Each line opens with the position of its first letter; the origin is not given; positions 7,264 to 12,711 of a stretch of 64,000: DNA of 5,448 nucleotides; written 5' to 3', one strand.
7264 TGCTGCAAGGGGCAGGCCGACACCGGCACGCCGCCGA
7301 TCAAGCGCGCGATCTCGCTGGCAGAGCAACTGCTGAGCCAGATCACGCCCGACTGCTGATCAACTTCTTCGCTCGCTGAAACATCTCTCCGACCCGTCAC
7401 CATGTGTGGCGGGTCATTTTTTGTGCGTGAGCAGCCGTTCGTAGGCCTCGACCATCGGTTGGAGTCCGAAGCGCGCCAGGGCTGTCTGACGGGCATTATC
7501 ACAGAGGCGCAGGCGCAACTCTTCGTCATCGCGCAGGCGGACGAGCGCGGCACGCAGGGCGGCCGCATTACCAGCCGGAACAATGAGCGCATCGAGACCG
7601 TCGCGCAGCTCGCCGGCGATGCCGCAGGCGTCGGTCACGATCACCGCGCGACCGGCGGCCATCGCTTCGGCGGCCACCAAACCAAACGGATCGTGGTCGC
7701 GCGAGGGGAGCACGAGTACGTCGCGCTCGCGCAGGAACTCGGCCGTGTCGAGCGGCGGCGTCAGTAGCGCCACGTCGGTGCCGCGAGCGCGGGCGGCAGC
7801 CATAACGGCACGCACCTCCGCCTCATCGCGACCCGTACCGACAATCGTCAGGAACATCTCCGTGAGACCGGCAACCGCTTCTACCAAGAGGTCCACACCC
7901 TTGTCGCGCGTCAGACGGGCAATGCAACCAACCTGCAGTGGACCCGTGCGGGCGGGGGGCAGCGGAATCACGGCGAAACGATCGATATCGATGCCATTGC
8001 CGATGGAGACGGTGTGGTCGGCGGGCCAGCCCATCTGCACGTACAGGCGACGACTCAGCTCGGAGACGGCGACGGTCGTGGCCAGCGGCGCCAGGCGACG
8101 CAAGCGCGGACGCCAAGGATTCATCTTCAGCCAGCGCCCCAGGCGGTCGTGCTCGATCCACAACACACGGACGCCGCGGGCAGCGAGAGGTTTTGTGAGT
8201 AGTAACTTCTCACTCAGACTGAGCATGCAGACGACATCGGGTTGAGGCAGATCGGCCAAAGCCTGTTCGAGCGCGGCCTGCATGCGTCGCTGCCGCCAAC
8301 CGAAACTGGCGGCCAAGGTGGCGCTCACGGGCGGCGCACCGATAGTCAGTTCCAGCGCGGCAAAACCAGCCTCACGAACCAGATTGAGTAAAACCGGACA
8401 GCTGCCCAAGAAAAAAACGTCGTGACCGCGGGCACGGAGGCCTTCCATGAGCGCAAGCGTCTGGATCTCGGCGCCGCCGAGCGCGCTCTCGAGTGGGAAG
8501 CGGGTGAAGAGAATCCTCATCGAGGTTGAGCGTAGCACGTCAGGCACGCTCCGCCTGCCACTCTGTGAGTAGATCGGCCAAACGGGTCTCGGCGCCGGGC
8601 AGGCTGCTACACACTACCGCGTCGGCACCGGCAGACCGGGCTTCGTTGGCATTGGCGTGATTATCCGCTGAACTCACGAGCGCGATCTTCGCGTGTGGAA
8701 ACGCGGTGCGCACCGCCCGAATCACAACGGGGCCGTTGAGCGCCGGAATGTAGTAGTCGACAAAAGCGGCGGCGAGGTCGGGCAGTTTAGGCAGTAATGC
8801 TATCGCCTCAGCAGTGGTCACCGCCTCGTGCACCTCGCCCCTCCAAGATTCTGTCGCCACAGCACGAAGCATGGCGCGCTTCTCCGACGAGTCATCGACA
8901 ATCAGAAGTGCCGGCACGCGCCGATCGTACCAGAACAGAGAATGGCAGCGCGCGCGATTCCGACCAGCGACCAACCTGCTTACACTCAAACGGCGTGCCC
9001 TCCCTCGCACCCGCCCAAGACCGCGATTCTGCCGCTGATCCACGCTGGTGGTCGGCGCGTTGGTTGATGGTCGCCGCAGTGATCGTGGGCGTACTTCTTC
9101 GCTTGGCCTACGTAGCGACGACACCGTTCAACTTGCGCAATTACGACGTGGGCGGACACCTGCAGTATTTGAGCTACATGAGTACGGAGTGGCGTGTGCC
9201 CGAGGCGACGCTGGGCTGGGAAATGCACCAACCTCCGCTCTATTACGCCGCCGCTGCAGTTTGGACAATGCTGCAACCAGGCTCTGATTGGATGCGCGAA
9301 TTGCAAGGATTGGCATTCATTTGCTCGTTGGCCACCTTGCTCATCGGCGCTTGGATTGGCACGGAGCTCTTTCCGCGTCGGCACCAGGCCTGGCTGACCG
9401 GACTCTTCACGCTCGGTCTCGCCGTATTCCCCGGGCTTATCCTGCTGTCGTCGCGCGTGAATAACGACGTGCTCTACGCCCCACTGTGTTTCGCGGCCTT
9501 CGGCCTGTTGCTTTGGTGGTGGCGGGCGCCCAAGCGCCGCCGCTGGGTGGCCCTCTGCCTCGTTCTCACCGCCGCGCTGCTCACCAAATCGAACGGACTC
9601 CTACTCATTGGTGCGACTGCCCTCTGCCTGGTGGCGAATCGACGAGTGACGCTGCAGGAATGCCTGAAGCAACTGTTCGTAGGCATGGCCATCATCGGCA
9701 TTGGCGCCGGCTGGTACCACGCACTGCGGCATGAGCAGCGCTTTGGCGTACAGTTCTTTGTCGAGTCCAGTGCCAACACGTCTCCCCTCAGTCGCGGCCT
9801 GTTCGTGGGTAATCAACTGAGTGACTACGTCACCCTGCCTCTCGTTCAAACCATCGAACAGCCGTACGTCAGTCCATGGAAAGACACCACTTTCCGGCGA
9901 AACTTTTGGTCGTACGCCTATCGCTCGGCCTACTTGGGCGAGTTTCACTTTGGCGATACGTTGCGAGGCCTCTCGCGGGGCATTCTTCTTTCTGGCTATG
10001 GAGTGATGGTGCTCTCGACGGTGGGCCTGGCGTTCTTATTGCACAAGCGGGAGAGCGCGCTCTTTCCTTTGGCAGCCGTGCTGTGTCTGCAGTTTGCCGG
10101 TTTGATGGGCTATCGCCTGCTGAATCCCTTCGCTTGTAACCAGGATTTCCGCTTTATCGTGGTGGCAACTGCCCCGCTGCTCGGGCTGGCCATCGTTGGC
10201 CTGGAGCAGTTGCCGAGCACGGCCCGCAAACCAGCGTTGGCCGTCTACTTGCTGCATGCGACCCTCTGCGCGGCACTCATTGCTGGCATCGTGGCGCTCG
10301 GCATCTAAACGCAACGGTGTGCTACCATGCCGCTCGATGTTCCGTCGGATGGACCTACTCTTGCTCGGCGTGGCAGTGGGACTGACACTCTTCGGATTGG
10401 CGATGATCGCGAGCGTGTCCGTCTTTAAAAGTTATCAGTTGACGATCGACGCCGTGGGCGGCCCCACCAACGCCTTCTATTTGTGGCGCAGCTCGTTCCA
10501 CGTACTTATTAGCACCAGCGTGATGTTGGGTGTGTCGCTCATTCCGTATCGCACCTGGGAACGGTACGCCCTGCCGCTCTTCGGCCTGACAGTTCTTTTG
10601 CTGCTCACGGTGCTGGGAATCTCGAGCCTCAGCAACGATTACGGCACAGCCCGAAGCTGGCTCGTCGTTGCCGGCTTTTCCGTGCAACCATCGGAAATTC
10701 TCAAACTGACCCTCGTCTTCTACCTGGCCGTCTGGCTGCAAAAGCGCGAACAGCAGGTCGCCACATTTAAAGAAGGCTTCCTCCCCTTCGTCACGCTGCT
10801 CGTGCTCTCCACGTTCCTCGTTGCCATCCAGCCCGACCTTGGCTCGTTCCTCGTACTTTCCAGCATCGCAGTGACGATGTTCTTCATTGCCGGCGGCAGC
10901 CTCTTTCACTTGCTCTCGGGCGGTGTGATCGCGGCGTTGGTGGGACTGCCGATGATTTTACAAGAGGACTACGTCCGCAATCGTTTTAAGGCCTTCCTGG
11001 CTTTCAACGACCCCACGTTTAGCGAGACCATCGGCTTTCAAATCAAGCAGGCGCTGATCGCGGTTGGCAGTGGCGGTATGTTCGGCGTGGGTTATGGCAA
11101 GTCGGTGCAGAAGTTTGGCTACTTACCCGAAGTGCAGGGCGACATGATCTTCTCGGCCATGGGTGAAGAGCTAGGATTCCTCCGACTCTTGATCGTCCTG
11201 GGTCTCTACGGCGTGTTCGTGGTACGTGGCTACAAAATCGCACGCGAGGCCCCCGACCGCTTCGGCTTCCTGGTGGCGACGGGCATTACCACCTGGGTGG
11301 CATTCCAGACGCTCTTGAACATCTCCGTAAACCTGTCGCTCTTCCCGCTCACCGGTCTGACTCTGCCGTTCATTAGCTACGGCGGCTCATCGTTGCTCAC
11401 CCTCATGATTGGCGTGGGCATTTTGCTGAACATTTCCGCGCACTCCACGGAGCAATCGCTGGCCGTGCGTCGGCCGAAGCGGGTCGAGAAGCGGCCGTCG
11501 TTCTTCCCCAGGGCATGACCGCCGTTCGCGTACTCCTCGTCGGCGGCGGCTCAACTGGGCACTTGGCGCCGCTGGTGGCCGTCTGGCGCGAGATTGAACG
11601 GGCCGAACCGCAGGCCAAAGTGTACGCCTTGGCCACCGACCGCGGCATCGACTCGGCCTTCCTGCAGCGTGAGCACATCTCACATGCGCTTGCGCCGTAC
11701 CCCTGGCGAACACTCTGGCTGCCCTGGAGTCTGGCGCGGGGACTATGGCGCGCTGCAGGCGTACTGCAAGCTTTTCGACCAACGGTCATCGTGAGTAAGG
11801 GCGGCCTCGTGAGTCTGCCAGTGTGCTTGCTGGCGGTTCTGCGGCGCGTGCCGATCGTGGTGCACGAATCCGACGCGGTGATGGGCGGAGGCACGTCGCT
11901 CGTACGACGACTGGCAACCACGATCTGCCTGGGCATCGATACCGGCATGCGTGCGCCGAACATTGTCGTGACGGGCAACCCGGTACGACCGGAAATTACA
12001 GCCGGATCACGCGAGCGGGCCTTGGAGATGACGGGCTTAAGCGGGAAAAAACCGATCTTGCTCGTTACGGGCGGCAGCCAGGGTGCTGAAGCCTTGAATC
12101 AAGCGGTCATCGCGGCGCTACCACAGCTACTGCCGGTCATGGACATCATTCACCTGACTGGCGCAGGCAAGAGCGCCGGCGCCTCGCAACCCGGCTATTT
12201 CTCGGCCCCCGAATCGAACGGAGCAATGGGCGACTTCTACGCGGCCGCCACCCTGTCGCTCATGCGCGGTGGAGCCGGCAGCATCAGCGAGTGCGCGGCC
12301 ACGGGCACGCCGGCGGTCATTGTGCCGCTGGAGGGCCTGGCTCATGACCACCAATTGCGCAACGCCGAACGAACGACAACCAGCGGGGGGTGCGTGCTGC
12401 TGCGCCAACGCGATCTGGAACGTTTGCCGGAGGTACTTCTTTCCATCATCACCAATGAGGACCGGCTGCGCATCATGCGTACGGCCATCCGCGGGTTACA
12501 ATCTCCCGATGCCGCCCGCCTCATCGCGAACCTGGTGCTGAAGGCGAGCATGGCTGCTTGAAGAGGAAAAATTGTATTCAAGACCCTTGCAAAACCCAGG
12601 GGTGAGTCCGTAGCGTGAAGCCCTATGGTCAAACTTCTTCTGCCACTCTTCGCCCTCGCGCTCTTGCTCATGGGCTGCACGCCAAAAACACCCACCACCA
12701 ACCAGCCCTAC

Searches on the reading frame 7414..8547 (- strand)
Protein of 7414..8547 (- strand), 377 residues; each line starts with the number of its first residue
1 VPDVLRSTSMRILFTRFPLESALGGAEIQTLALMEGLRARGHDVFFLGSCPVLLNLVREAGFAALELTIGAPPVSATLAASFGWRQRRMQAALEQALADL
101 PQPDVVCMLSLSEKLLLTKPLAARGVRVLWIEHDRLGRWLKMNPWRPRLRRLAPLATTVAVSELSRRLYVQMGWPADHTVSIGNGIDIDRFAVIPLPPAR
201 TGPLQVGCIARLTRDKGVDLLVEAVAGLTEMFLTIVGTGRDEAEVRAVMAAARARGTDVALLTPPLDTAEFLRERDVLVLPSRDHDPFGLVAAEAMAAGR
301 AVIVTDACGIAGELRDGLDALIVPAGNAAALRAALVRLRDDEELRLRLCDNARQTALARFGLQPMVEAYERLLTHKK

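Call 120: search_protein_families(library=pfam, proteins=[window:7414-8547:-], max_evalue=0.001)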
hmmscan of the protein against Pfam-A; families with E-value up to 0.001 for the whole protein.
window:7414-8547:- (377 aa): 5 families
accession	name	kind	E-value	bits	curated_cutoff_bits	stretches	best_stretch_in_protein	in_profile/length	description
PF00534.26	Glycos_transf_1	-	2.7e-25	89.3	26.4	1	201-354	13-171/172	Glycosyl transferases group 1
PF13692.12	Glyco_trans_1_4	-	6e-24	85.4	27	1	205-341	3-142/142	Glycosyl transferases group 1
PF13439.12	Glyco_transf_4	-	6.8e-15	55.9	28.5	1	24-190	2-170/170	Glycosyltransferase Family 4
PF13579.12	Glyco_trans_4_4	-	3.8e-11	44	29.7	1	24-185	1-158/158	Glycosyl transferase 4-like domain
PF20706.3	GT4-conflict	-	1e-09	38.3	26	1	196-321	190-327/385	Family 4 Glycosyltransferase in conflict systems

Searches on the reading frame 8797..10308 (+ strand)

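Call 120: search_protein_families(library=pfam, proteins=[window:8797-10308:+], max_evalue=0.001)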
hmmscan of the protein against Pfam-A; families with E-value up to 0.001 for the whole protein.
window:8797-10308:+ (503 aa): 1 family
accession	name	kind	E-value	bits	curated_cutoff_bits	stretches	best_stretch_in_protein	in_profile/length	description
PF13231.12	PMT_2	-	6.8e-06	26.8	26.1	1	145-302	2-154/160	Dolichyl-phosphate-mannose-protein mannosyltransferase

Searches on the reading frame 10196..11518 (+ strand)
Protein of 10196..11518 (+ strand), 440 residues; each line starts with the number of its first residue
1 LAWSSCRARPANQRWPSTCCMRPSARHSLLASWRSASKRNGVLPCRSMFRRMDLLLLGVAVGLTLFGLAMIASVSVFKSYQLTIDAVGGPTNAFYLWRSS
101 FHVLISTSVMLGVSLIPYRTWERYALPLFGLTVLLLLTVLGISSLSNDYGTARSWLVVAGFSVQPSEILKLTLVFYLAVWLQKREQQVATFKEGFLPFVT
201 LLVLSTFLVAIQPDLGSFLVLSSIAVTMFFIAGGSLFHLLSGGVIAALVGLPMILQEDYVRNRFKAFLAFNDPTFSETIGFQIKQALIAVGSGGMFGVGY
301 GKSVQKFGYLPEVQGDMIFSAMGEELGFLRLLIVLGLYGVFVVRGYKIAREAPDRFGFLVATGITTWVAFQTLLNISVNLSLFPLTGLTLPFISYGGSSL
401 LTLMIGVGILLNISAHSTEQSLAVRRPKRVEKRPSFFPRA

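Call 120: search_protein_families(library=pfam, proteins=[window:10196-11518:+], max_evalue=0.001)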
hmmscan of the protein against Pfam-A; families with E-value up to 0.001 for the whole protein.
window:10196-11518:+ (440 aa): 1 family
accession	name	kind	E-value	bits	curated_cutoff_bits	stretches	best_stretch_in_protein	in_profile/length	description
PF01098.24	FTSW_RODA_SPOVE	-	2.7e-88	296.8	26.4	1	55-418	3-355/356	Cell cycle protein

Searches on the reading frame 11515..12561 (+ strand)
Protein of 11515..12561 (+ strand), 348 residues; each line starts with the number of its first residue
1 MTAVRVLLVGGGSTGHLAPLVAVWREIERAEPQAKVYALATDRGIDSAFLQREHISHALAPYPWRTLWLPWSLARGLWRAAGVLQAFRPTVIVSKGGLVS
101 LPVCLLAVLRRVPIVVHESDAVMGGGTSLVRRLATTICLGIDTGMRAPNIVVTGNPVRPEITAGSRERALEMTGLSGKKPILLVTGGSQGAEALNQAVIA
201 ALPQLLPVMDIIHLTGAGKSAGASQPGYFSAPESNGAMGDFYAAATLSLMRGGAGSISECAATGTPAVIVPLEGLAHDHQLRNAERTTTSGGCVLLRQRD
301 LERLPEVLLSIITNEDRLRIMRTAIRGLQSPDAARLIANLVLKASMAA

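Call 120: search_protein_families(library=pfam, proteins=[window:11515-12561:+], max_evalue=0.001)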
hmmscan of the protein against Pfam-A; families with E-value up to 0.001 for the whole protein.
window:11515-12561:+ (348 aa): 3 families
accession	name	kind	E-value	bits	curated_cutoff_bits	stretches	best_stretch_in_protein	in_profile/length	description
PF04101.22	Glyco_tran_28_C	-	3e-25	89.6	22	1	182-334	2-163/166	Glycosyltransferase family 28 C-terminal domain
PF03033.26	Glyco_transf_28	-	2e-18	67.3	26.2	1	6-137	1-137/139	Glycosyltransferase family 28 N-terminal domain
PF13579.12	Glyco_trans_4_4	-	3.4e-06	27.9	29.7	1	27-134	14-117/158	Glycosyl transferase 4-like domain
